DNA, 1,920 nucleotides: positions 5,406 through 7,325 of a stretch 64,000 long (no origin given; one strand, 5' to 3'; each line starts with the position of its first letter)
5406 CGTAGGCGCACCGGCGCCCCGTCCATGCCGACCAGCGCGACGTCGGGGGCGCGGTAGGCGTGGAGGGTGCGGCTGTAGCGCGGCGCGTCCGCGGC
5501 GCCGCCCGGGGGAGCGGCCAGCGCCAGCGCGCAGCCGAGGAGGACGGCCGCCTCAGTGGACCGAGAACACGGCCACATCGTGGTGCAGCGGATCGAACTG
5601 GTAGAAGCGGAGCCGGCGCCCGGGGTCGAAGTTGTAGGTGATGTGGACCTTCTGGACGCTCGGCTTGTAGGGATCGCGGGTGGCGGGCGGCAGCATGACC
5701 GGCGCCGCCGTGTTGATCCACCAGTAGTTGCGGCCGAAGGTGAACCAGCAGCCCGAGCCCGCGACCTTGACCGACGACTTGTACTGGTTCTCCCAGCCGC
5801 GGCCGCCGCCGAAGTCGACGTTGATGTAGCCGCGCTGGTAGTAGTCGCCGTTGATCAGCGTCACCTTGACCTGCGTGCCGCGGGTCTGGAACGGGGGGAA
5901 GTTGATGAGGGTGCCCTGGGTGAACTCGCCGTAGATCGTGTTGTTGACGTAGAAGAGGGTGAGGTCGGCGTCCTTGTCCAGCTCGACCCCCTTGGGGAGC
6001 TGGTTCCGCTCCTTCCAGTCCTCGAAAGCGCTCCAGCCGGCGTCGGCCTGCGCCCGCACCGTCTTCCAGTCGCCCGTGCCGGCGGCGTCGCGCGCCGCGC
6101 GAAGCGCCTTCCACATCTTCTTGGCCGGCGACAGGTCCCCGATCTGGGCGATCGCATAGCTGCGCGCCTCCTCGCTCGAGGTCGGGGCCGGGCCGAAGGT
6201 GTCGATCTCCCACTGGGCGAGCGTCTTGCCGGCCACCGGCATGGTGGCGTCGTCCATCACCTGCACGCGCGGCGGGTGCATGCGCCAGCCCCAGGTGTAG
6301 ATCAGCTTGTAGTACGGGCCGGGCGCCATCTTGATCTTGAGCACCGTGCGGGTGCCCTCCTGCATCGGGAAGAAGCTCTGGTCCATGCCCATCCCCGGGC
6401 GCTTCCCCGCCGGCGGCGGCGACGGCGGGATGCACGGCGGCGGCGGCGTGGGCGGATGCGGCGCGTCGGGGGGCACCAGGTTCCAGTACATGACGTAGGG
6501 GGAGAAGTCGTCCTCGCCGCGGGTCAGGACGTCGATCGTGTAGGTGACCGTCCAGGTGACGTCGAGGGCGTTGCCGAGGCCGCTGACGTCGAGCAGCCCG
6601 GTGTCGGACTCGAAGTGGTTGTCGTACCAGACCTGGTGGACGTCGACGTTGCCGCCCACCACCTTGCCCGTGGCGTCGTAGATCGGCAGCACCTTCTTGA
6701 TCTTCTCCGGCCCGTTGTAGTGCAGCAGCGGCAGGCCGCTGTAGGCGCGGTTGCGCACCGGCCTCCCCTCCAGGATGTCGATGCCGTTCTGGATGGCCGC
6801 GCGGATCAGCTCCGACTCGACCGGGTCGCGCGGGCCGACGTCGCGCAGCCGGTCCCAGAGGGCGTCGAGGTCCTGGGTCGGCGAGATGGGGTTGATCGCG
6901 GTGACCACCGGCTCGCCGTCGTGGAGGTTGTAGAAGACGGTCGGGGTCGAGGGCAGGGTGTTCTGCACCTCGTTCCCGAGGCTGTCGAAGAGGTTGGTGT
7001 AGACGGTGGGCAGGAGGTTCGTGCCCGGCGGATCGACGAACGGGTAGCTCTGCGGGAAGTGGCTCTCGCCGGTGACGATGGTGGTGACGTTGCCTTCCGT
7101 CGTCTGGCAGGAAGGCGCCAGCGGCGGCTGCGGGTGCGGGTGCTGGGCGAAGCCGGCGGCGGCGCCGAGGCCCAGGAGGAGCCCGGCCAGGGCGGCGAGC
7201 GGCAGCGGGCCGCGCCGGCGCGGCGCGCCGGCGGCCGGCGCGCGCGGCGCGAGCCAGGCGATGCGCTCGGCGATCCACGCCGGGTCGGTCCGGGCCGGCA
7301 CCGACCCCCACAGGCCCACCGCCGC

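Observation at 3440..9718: Copper operon: Tat multicopper oxidase followed by two atypical SCO-domain fusion proteins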

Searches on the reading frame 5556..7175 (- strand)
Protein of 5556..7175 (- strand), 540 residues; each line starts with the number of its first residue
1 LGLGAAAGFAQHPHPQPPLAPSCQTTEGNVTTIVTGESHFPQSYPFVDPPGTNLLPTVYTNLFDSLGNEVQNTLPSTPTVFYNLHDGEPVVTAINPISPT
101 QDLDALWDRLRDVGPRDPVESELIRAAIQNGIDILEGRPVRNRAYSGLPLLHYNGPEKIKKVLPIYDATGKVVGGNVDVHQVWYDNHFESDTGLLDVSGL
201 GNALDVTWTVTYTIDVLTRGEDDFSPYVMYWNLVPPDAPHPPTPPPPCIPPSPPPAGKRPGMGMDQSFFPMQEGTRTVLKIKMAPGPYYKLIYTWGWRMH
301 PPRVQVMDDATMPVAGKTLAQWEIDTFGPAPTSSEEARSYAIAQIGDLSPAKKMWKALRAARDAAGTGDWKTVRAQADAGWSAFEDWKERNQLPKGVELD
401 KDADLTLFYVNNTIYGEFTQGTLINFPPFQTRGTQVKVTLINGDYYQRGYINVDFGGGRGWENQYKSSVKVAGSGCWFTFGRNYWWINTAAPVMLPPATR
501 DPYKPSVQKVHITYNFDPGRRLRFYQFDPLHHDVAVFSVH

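Call 24: predict_structure(alignment_id=A1)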
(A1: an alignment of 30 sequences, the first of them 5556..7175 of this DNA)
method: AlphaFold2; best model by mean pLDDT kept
length: 540 residues; sequences in the alignment: 30
mean_pLDDT: 77.5   pTM: 0.85
mean pLDDT of the five models: 77.5, 75.2, 74.5, 73.0, 72.3
residues with pLDDT >= 90: 250; 70-90: 109; 50-70: 99; < 50: 82
segments of 3 or more residues with pLDDT < 50: 1-15, 50-59, 233-247, 249-260, 457-484
pLDDT, mean of each block of 10 residues (from residue 1): 33 49 89 80 57 41 66 62 76 95 96 83 96 97 94 94 94 93 88 89 75 86 69 47 44 43 58 89 72 65 74 89 96 97 97 98 96 97 94 94 95 91 59 87 96 62 35 38 60 94 96 72 79 74
secondary structure, 60 per line:
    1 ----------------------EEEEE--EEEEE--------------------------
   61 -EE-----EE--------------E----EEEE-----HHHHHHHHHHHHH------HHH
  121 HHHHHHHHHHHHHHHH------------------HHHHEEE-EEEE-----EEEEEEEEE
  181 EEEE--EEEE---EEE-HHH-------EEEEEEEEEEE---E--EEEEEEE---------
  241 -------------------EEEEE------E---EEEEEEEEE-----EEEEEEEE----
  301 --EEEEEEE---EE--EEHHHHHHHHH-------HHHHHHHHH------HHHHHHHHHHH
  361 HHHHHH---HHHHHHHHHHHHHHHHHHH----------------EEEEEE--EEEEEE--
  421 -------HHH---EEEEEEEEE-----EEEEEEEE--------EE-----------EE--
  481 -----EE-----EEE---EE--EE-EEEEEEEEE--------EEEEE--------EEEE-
elements in order: E23-27 E30-34 E90-93 H99-111 H118-136 H155-158 E159-161 E163-166 E172-184 E187-190 E194-196 E208-218 E225-231 E260-264 E275-283 E289-296 E303-309 H319-327 H335-343 H350-366 H370-388 E405-410 E413-418 E434-442 E448-455 E493-495 E506-514 E523-527 E536-539

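Call 30: find_related_loci(query=A1, collection=genome_contigs, flank=10000)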
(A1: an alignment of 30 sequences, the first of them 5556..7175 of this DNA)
Query A1 (540 aa) in genome_contigs; peptide patterns used: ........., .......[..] (x = any residue, [..] = any of these).
263 stretches matched a pattern; 253 encode a relative of the query (tblastn E <= 1e-3); the best 80 are kept; 80 distinct loci.
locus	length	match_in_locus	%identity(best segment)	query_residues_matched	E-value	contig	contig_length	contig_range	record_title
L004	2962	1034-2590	93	22-540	0e+0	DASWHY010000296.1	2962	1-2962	MAG TPA_asm: Thermoanaerobaculia bacterium isolate SMAG_U2854 k141_862339, whole genome shotgun sequence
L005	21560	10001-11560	82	9-540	0e+0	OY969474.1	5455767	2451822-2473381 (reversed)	MAG: uncultured Acidobacteriota bacterium isolate MFD05747.bin.1.131 genome assembly, chromosome: 1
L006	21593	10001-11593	78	11-540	0e+0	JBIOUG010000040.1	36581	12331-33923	MAG: Thermoanaerobaculia bacterium isolate MAG140 k127_1464900, whole genome shotgun sequence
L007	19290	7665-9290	59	11-540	0e+0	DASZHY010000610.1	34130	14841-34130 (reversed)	MAG TPA_asm: Thermoanaerobaculia bacterium isolate SMAG_U6588 k141_3330486, whole genome shotgun sequence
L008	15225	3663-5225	58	11-540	0e+0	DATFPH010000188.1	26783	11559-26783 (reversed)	MAG TPA_asm: Thermoanaerobaculia bacterium isolate SMAG_U9298 k141_315697, whole genome shotgun sequence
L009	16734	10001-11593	57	12-540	0e+0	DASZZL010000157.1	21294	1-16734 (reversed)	MAG TPA_asm: Pyrinomonadaceae bacterium isolate SMAG_U6235 k141_154021, whole genome shotgun sequence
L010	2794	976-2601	58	11-540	0e+0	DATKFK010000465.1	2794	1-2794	MAG TPA_asm: Thermoanaerobaculia bacterium isolate SMAG_U14523 k141_4535662, whole genome shotgun sequence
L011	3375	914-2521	57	12-540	0e+0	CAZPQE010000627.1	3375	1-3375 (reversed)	MAG TPA_asm: uncultured Clostridia bacterium isolate binchicken_co107_429 genome assembly, contig: NODE_58155_length_337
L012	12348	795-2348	57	12-540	0e+0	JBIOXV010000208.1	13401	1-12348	MAG: Thermoanaerobaculia bacterium isolate MAG047 k127_960264, whole genome shotgun sequence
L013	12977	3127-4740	56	12-540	0e+0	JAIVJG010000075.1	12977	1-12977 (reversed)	MAG: Acidobacteria bacterium isolate MAG42 MTG42_5209, whole genome shotgun sequence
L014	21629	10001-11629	55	2-540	0e+0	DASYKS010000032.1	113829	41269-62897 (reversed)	MAG TPA_asm: Thermoanaerobaculia bacterium isolate SMAG_U4328 k141_3617445, whole genome shotgun sequence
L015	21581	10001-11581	59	3-540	0e+0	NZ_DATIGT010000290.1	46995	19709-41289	MAG: Tahibacter sp. isolate SMAG_U15618 k141_72542, whole genome shotgun sequence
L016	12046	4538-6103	57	21-540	0e+0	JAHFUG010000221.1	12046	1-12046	MAG: Blastocatellia bacterium isolate nzgw74 NODE_403_length_12047_cov_9.049807, whole genome shotgun sequence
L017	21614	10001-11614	54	5-540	0e+0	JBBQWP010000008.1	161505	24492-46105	MAG: Pyrinomonadales bacterium isolate Co_metawrap_2064 Cmw_2064_k141_12579145_length_161505_cov_12.9997, whole genome s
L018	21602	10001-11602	58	4-540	0e+0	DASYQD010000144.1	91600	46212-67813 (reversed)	MAG TPA_asm: Thermoanaerobaculia bacterium isolate SMAG_U4476 k141_1570802, whole genome shotgun sequence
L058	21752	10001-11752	49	15-540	9e-163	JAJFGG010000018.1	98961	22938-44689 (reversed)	MAG: Alphaproteobacteria bacterium isolate OFTM58 OFTM58_17, whole genome shotgun sequence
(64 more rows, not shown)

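Call 41: search_protein_representatives(alignment_id=A1)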
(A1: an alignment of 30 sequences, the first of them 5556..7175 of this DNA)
Query: 30 sequences, 563 profile positions. Proteins with E-value up to 0.001 (for the whole library): 288; up to 1e-10: 217; up to 1e-30: 125. The best 150 are listed.
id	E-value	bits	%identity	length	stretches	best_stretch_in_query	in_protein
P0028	2.2e-250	848.7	-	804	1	32-563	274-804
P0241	4.6e-250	847.6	-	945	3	38-419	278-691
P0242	1.9e-242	822.5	-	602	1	13-563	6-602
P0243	2.1e-218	743.1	-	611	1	36-563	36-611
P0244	1.8e-210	716.9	-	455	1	150-563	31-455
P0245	1.6e-205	700.6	-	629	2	38-531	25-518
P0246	1.5e-203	694.1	-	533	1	42-563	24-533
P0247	2.5e-203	693.4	-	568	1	35-563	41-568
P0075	4.6e-202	689.2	-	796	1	17-563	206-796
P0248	1.2e-200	684.5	-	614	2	178-563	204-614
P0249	3.7e-200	682.9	-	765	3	28-340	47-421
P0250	1.3e-187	641.4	-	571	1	38-563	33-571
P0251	1.8e-182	624.5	-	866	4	161-455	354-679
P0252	2.6e-182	624.0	-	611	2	26-535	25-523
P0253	5.2e-182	623.0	-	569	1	39-563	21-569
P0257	3.5e-178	610.3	-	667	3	49-428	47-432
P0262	3.9e-167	573.9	-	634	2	4-489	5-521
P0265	1.7e-163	561.9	-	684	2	41-526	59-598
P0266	2.4e-163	561.3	-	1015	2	240-563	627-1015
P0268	2.2e-158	544.9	-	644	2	84-522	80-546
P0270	3.7e-156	537.6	-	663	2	58-522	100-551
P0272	4.9e-155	533.9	-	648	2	45-522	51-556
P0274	1.4e-152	525.8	-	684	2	44-523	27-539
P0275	9.9e-152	523.0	-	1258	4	64-271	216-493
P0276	8.6e-148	510.0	-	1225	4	364-529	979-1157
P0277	5.9e-147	507.2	-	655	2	16-528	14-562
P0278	6.7e-144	497.1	-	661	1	59-563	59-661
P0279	9.9e-143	493.3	-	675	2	44-523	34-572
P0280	4.4e-142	491.1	-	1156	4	364-563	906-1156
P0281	2.9e-141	488.4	-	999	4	393-563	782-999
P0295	1.6e-82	294.5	-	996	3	238-335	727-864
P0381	6.7e-24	101.0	-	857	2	129-480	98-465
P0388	2.6e-23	99.1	-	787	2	204-481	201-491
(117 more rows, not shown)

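Call 43: search_protein_families(library=pfam, proteins=[P0275, P0276, P0280, P0266, P0281, P0295, P0241, P0381, P0388], max_evalue=0.01)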
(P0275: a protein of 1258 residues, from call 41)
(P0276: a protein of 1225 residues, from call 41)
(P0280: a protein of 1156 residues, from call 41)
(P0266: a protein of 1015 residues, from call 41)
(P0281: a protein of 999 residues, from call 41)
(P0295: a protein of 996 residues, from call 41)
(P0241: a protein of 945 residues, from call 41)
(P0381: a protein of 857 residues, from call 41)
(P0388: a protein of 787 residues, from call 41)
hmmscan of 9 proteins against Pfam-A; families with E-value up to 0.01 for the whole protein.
P0275 (1258 aa): 0 families

P0276 (1225 aa): 1 family
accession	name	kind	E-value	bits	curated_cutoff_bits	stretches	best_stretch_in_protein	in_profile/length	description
PF07452.17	CHRD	-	3.7e-14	54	24.1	1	55-176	9-117/117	CHRD domain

P0280 (1156 aa): 1 family
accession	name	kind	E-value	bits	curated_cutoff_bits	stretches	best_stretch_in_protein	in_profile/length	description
PF07452.17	CHRD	-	4.3e-08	34.5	24.1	1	41-159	13-117/117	CHRD domain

P0266 (1015 aa): 0 families

P0281 (999 aa): 0 families

P0295 (996 aa): 1 family
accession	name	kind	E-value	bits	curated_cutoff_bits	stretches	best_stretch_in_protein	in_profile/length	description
PF07452.17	CHRD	-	6.4e-16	59.7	24.1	1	53-177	7-117/117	CHRD domain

P0241 (945 aa): 0 families

P0381 (857 aa): 0 families

P0388 (787 aa): 0 families

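Call 48: search_dna_similar(query=window:5556-7175:-, collection=plasmids, mode=protein, max_evalue=0.00001, max_rows=15)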
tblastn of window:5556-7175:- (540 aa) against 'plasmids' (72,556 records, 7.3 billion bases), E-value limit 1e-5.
No match.

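Call 55: fold_search(model_id=the predicted structure, library=pdb)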
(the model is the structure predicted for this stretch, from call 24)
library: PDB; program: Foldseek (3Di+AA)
matches with E <= 10: 533; with E <= 0.001: 4
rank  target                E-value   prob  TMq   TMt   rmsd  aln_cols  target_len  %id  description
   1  3od3                  3.4e-04  0.44  0.14  0.15  18.6       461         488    8  CueO at 1.1 A resolution including residues in previously disordered region (released 2011-09-07)
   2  5lww_A                4.8e-04  0.30  0.11  0.10  21.3       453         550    6  Crystal structure of a laccase-like multicopper oxidase McoG from Aspergillus niger bound to zinc (released 2017-05-03)
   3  5ys1                  5.1e-04  0.54  0.14  0.16  18.7       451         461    8  Crystal structure of Multicopper Oxidase CueO G304K mutant (released 2018-10-17)
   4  7rab_A                9.4e-04  0.51  0.14  0.22  19.6       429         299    8  Crystal structure of a dodecameric multicopper oxidase from M. hydrothermalis in a cubic lattice (released 2021-10-20)
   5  2fqd                  1.2e-03  0.20  0.12  0.13  21.2       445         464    9  Crystal Structures of E. coli Laccase CueO under different copper binding situations (released 2007-01-30)
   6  5b7m_C                1.3e-03  0.35  0.13  0.15  17.9       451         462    9  Structure of perdeuterated CueO - the signal peptide was truncated by HRV3C protease (released 2016-10-19)
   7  5lwx_A                1.4e-03  0.25  0.13  0.13  20.5       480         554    6  Crystal structure of the H253D mutant of McoG from Aspergillus niger (released 2017-05-03)
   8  1pf3                  1.6e-03  0.44  0.15  0.17  18.6       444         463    8  Crystal Structure of the M441L mutant of the multicopper oxidase CueO (released 2003-06-24)
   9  6im8                  1.6e-03  0.23  0.12  0.13  20.3       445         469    9  CueO-PM2 multicopper oxidase (released 2019-03-20)
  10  9f1t_A                1.8e-03  0.33  0.12  0.14  16.7       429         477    7  Psychrophilic laccase (multicopper oxidase) from Oenococcus oeni 229 without Histag (released 2024-08-07)
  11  3nsc                  2.1e-03  0.30  0.13  0.15  18.2       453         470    8  C500S MUTANT OF CueO BOUND TO Cu(II) (released 2011-08-17)
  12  5lm8_A                2.1e-03  0.30  0.12  0.12  19.4       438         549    7  Crystal structure of a laccase-like multicopper oxidase McoG from from Aspergillus niger (released 2017-05-03)
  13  4hak                  2.2e-03  0.28  0.14  0.15  19.0       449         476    9  Multicopper Oxidase CueO mutant E506A (released 2013-10-30)
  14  4ef3                  2.4e-03  0.33  0.14  0.16  18.7       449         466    9  Multicopper Oxidase CueO (Citrate buffer) (released 2013-05-22)
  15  3qqx                  2.4e-03  0.25  0.13  0.15  18.8       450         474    8  Reduced Native Intermediate of the Multicopper Oxidase CueO (released 2012-02-29)
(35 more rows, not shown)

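Call 57: search_solved_structures(query=A1, max_evalue=10)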
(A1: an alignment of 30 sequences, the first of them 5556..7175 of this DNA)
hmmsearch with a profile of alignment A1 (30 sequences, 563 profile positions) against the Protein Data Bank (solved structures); distinct sequences matched with E-value up to 10: 3.
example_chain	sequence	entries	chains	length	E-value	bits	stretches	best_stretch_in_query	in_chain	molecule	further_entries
9lns_A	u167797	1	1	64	0.3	13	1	365-412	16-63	dAIT17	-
9lp2_C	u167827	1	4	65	0.45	12.4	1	365-412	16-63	dAID23.4S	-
4hpk_A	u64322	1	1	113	1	11.2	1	288-314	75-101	Collagenase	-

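Call 80: find_homologous_proteins(query=L058:10001-11752:+, max_evalue=1e-10)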
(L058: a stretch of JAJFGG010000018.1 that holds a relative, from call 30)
Query L058:10001-11752:+ (584 aa): 860 proteins with E <= 1e-10 among 8000 candidates; the best 120 are listed.
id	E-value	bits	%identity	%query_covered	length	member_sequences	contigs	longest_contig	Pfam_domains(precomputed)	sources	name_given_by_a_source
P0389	0.0e+0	1299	94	100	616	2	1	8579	-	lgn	-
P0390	0.0e+0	1011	74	100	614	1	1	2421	-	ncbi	-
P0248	1.7e-298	1010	74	100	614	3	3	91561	-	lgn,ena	-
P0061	1.2e-175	604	55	94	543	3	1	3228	-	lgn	-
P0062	2.4e-175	603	54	94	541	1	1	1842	-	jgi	-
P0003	2.0e-166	573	49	97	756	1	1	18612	PF02630.21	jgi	jgi:cytochrome oxidase Cu insertion factor (SCO1/SenC/PrrC family)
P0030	4.7e-164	565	51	94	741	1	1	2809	PF02630.21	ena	-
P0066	7.1e-164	565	51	97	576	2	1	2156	-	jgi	jgi:hypothetical protein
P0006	9.9e-163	561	48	100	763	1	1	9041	-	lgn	-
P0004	1.9e-162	560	49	97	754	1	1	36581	-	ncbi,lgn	-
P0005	7.6e-162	558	48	97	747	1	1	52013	-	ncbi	-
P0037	1.0e-161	558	51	94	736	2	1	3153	-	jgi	jgi:hypothetical protein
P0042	1.7e-161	557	51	94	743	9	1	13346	-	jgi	jgi:hypothetical protein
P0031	2.7e-161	556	50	94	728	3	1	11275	-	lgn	-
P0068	6.7e-161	555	48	97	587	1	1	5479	-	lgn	-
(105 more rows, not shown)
